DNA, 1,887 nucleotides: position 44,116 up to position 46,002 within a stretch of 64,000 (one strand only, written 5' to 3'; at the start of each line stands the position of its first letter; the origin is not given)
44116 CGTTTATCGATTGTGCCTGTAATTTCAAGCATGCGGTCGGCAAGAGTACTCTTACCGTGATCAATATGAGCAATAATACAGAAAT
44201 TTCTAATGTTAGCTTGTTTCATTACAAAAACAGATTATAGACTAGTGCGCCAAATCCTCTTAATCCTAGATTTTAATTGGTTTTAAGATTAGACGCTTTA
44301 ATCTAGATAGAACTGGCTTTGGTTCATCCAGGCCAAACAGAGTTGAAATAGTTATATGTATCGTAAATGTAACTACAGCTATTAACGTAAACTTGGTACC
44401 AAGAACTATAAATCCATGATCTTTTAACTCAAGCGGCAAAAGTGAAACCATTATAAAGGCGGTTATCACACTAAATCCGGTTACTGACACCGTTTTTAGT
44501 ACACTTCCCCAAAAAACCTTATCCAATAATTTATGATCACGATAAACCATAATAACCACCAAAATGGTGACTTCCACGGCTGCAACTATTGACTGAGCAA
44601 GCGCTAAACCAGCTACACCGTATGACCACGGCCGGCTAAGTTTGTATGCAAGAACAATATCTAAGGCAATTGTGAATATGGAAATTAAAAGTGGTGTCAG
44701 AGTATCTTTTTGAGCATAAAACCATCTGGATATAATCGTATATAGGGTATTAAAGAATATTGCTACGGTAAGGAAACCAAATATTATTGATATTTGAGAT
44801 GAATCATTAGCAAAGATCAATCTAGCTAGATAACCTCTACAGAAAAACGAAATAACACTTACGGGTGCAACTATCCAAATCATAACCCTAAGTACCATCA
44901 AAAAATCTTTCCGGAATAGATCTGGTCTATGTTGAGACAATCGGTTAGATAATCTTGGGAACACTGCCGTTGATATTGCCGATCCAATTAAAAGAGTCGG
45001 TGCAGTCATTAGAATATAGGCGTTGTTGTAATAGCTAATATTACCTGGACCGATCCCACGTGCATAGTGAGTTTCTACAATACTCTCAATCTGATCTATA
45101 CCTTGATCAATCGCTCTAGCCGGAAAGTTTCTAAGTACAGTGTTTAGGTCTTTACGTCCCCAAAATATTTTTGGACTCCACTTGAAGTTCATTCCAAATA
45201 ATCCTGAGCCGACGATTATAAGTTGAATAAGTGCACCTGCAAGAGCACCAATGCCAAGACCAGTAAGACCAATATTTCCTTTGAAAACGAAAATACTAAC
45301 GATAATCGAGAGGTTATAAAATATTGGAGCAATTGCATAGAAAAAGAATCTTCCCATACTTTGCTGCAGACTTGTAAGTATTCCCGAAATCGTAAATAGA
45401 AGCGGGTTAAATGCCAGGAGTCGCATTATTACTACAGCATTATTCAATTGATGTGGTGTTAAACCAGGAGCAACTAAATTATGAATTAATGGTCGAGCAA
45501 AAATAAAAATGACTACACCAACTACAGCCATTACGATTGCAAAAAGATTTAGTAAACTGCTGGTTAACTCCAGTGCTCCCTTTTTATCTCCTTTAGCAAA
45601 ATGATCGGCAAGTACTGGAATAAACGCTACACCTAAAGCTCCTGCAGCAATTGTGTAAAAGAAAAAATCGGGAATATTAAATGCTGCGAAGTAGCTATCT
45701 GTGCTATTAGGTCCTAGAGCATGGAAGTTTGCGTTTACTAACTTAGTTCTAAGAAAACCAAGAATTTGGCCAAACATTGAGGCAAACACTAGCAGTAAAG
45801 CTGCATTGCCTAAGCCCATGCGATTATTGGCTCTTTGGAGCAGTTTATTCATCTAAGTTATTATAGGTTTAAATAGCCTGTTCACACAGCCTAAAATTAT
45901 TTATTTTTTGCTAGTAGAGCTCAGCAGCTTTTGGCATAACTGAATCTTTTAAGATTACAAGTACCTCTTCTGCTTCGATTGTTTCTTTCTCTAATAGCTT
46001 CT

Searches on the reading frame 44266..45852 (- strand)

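Call 19: search_protein_families(library=pfam, proteins=[window:44266-45852:-], max_evalue=0.01)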
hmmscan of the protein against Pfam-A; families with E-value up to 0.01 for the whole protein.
window:44266-45852:- (528 aa): 3 families
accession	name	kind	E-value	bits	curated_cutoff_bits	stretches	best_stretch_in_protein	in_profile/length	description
PF03023.19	MurJ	-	1.5e-65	222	27.4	1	51-469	11-427/451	Lipid II flippase MurJ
PF01554.23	MatE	-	1.8e-11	44.5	24.9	1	283-403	38-160/161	MatE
PF01943.22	Polysacc_synt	-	4.8e-06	26.6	28.2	1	98-302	74-271/274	Polysaccharide biosynthesis protein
